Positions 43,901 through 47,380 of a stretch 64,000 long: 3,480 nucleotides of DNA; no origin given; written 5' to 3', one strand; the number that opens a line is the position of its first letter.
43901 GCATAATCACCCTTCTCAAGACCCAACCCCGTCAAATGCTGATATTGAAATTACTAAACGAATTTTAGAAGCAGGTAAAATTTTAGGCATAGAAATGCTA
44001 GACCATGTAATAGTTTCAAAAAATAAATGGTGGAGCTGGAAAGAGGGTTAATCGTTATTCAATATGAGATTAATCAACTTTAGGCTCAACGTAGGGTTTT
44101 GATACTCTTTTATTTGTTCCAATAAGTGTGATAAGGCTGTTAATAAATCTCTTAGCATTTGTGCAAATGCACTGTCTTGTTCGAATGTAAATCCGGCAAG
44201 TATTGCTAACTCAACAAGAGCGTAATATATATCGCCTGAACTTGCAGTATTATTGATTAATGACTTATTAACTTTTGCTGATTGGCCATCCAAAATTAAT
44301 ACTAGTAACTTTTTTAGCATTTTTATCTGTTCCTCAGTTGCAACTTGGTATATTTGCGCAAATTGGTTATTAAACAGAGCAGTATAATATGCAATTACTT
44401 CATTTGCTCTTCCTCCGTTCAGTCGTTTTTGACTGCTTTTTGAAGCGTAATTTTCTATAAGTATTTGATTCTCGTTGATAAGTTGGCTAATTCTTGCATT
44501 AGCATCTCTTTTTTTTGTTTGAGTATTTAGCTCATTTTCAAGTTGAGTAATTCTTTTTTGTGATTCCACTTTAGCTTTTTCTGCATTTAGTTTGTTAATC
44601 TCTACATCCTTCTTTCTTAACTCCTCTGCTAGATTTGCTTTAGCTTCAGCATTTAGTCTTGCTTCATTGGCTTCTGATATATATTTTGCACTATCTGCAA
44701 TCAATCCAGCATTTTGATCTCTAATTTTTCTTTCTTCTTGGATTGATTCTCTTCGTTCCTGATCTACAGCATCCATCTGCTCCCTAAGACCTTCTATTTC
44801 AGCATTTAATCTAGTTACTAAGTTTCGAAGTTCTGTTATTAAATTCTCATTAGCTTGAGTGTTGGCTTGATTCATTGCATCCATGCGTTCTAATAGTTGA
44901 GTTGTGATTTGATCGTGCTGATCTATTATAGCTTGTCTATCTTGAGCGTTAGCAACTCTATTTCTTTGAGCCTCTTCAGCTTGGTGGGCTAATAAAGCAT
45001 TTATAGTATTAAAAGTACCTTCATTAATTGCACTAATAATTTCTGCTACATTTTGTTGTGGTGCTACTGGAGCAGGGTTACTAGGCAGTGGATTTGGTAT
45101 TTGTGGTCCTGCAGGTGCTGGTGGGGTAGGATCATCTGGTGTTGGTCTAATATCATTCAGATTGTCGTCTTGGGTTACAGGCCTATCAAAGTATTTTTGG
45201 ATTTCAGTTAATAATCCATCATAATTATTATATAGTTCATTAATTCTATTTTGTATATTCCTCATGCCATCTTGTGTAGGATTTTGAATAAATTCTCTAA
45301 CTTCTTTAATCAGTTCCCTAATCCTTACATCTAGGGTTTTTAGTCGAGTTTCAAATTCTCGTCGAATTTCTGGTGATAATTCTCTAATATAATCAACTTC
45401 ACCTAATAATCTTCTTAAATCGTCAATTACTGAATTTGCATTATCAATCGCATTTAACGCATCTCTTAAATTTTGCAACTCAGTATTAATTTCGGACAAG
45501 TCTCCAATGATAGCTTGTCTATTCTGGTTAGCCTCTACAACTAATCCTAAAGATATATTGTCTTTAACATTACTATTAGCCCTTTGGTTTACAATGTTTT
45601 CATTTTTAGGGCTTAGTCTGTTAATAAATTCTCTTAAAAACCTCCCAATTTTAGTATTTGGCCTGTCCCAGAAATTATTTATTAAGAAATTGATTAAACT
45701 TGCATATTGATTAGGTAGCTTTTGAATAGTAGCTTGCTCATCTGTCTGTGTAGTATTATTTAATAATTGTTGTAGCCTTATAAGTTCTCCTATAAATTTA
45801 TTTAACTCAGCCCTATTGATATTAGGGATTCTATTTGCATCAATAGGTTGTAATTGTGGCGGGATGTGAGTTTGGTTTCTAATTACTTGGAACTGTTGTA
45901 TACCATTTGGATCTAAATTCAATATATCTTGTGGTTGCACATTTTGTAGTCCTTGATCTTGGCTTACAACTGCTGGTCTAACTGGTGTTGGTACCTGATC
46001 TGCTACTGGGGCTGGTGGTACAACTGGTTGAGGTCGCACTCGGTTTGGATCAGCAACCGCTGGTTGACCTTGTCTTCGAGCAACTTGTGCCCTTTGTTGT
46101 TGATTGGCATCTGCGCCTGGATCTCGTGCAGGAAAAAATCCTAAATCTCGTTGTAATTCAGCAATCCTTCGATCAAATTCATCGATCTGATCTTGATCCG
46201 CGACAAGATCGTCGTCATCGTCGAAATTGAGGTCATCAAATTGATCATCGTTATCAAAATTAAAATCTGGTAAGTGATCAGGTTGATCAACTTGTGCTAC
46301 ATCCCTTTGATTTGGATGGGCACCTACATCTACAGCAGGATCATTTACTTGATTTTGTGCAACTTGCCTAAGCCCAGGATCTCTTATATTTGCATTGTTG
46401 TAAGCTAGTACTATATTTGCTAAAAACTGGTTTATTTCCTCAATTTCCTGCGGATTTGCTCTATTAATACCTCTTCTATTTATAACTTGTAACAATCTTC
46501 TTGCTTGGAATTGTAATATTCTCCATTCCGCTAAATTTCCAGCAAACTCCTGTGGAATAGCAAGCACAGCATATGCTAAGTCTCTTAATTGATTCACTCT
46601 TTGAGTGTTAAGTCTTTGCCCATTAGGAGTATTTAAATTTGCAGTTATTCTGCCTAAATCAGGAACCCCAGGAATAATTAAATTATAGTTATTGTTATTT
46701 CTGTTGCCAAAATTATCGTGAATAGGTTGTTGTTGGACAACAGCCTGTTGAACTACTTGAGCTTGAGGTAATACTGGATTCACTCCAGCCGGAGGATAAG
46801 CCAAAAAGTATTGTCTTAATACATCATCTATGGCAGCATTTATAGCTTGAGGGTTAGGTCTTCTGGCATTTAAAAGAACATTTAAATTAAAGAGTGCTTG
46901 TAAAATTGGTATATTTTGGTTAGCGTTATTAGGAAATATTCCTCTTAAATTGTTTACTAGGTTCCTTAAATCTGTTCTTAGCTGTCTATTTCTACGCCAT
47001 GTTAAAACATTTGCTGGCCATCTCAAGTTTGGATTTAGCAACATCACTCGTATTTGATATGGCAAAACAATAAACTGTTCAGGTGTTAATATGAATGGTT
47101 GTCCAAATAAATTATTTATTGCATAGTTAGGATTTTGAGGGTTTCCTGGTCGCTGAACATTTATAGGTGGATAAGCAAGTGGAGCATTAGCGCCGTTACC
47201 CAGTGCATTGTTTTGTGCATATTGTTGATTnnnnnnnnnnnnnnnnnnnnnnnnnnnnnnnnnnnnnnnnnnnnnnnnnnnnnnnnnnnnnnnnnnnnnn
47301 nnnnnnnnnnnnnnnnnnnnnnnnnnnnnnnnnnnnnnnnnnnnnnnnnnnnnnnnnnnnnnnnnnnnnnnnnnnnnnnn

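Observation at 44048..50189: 1910-aa low-complexity/coiled-coil giant protein coupled to a small upstream ORF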

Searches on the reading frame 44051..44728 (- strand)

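Call 53: search_protein_families(library=pfam, proteins=[window:44051-44728:-], max_evalue=5)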
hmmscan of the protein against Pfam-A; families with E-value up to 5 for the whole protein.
window:44051-44728:- (226 aa): 4 families
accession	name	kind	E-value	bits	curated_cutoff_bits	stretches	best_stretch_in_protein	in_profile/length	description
PF21928.1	XLF_CC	-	0.044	14.1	27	1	31-48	25-42/53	XLF protein coiled-coil region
PF09831.14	DUF2058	-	0.099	13.2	25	1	22-89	19-84/174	Uncharacterized protein conserved in bacteria (DUF2058)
PF16808.10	PKcGMP_CC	-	0.17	11.9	35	0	35-49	15-29/35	Coiled-coil N-terminus of cGMP-dependent protein kinase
PF21884.2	ZUO1-like_ZHD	-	0.91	10.6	25.1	1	48-86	58-96/105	Zuotin-like, zuotin homology domain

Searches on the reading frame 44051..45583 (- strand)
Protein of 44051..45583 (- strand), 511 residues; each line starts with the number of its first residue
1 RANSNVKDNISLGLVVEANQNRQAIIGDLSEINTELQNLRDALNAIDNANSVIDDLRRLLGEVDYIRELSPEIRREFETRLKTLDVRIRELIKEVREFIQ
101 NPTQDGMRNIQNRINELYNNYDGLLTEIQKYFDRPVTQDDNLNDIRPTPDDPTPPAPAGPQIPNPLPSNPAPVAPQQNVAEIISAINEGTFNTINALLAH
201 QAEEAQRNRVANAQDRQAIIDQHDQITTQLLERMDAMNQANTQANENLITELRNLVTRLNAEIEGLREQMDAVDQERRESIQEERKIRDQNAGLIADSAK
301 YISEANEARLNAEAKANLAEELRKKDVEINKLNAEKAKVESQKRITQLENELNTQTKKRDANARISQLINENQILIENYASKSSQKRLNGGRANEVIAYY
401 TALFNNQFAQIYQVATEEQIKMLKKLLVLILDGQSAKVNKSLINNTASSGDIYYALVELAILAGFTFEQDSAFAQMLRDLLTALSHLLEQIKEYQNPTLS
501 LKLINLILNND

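Call 54: find_homologous_proteins(query=window:44051-45583:-, max_evalue=0.001)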
Query window:44051-45583:-: 8000 candidates shared short words with the query, none scored E <= 0.001.

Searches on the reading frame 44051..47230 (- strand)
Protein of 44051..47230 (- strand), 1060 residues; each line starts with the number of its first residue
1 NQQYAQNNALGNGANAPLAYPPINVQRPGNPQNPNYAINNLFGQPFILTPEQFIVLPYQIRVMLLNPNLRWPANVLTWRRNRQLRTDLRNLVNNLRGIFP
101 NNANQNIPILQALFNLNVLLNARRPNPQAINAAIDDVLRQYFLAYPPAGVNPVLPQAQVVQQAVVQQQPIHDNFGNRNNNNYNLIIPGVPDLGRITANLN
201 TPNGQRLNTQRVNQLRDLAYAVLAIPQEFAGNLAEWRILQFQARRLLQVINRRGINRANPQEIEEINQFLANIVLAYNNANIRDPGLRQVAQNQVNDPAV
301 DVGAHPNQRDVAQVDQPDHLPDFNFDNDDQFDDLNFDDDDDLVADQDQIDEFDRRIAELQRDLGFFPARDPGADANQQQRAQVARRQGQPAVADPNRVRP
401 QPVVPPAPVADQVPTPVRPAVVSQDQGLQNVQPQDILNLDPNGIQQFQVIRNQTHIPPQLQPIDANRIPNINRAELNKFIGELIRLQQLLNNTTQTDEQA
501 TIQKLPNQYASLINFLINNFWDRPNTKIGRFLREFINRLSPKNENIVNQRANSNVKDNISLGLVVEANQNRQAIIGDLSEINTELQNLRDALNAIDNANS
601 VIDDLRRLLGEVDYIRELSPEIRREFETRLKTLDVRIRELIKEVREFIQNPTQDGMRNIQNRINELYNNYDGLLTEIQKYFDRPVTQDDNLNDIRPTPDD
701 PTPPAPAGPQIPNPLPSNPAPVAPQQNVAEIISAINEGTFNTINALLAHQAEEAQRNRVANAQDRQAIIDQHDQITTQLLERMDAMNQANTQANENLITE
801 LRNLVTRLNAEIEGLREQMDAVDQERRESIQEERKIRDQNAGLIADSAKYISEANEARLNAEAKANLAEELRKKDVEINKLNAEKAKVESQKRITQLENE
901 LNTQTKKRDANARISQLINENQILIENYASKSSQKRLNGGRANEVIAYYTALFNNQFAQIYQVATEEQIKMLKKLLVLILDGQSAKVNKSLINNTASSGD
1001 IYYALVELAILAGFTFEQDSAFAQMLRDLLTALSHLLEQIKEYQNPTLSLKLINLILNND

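Call 75: predict_structure(alignment_id=A3)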
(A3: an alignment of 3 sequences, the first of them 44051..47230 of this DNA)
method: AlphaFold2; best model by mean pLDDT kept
length: 1060 residues; sequences in the alignment: 3
mean_pLDDT: 43.0   pTM: 0.25
mean pLDDT of the five models: 43.0, 43.0, 42.9, 40.0, 38.0
residues with pLDDT >= 90: 0; 70-90: 53; 50-70: 288; < 50: 719
segments of 3 or more residues with pLDDT < 50: 1-111, 121-128, 134-214, 220-222, 224-236, 252-349, 359-478, 480-483, 485-491, 493-516, 521-578, 582-584, 682-766, 787-796, 839-865, 903-905, 932-940, 981-994, 1043-1060
pLDDT, mean of each block of 10 residues (from residue 1): 29 28 25 27 29 36 38 36 43 41 38 49 46 47 35 25 22 23 28 32 37 49 43 46 54 43 44 38 28 25 24 28 32 35 40 50 34 27 28 26 28 27 24 26 25 24 35 46 48 39 38 47 46 43 33 27 32 46 51 54 65 61 66 74 63 57 69 63 38 31 31 30 26 27 30 32 46 55 49 48 58 57 56 55 42 43 51 55 59 56 50 59 61 42 60 69 69 64 40 53 72 66 74 66 41 36
secondary structure, 60 per line:
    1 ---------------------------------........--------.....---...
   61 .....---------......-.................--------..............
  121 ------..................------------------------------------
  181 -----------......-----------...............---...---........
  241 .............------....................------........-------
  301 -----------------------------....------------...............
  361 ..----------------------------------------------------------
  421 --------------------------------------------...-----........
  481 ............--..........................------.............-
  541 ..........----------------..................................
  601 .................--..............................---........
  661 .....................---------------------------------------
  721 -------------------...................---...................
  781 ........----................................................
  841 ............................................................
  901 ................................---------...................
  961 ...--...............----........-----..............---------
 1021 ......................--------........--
elements in order (helices of 4 or more, strands of 3 or more residues): H34-41 H50-54 H58-65 H75-80 H82-98 H107-120 H127-144 H192-197 H209-223 H233-253 H260-279 H286-293 H330-333 H346-362 H473-492 H495-520 H527-539 H541-550 H567-617 H620-649 H653-681 H740-758 H762-788 H793-932 H942-963 H966-980 H985-992 H998-1011 H1021-1042 H1051-1058

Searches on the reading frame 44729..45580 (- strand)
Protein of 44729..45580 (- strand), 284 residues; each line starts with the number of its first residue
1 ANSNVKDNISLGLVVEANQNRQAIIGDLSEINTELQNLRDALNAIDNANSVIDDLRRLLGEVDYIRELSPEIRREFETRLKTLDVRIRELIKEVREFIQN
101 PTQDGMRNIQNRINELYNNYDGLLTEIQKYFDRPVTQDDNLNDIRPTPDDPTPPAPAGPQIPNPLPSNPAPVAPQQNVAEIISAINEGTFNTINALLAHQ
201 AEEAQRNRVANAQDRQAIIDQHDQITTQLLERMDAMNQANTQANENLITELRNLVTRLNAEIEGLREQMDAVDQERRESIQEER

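Call 53: search_protein_families(library=pfam, proteins=[window:44729-45580:-], max_evalue=5)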
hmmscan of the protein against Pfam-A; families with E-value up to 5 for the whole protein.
window:44729-45580:- (284 aa): 42 families (the best 25 are shown)
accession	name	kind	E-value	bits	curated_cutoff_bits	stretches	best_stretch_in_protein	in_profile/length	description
PF04108.17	ATG17_like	-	7.3e-08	32.7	43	1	71-270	130-278/355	Autophagy protein ATG17-like domain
PF03623.18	Focal_AT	-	0.0014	19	23.3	1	25-100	19-94/133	Focal adhesion targeting region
PF04513.17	Baculo_PEP_C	-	0.0022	18.5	38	1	30-130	17-118/140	Baculovirus polyhedron envelope protein, PEP, C terminus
PF11932.13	DUF3450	-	0.003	17.3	32.6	1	197-278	17-97/241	Protein of unknown function (DUF3450)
PF16740.10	SKA2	-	0.0083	16.4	30.1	1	233-282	25-74/110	Spindle and kinetochore-associated protein 2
PF24151.2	ArlX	-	0.011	15.7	28.7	1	200-265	35-101/229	ArlX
PF07739.18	TipAS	-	0.013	16.5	23.8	0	202-274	17-93/117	TipAS antibiotic-recognition domain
PF05549.16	Allexi_40kDa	-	0.031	14.2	26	1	17-104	57-144/271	Allexivirus 40kDa protein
PF12998.12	ING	-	0.033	15.2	23.9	1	62-132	6-75/102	Inhibitor of growth proteins N-terminal histone-binding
PF06103.16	DUF948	-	0.035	14.7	37.2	0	242-274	40-72/89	Bacterial protein of unknown function (DUF948)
PF11740.13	KfrA_N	-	0.069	14.3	26.1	1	178-279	21-108/113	Plasmid replication region DNA-binding N-term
PF05823.17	Gp-FAR-1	-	0.07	14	29.2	1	64-112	45-92/149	Nematode fatty acid retinoid binding protein (Gp-FAR-1)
PF09177.16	STX6_10_61_N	-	0.085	13.8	29.4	1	40-106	9-76/99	Syntaxin 6/10/61, N-terminal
PF08066.17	PMC2NT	-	0.1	13.6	23.3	1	61-132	14-87/91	PMC2NT (NUC016) domain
PF02465.23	FliD_N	-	0.11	13.6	24.8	0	19-47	28-56/97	Flagellar hook-associated protein 2 N-terminus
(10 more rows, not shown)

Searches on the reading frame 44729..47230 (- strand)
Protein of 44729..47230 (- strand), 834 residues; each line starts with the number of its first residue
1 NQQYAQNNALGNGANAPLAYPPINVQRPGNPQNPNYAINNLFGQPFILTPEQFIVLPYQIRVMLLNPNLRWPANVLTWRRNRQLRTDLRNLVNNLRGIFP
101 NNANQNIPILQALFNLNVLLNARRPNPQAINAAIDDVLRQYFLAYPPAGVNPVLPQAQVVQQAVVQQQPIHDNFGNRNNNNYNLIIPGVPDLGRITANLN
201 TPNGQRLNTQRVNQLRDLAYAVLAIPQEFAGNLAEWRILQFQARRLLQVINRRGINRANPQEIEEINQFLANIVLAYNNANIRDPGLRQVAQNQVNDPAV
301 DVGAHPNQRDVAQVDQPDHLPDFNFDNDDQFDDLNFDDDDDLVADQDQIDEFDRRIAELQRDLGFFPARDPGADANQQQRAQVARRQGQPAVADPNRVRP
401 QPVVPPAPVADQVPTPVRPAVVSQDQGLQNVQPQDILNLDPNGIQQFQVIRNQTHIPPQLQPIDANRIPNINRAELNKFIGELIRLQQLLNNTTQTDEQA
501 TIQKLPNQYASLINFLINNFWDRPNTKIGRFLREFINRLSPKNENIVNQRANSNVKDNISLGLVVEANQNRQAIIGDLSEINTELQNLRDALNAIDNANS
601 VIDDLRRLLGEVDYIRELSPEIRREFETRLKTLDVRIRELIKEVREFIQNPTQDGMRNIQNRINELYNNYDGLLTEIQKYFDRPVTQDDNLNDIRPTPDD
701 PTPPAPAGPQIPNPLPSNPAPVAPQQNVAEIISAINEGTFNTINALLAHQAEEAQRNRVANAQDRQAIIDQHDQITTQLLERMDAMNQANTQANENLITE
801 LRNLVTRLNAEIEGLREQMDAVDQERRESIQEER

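Call 38: find_related_loci(query=window:44729-47230:-, collection=metagenome_contigs, flank=10000)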
Query window:44729-47230:- (834 aa) in metagenome_contigs; peptide patterns used: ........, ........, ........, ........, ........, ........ (x = any residue, [..] = any of these).
153 stretches matched a pattern, but none encodes a relative of the query by tblastn (E <= 1e-3).
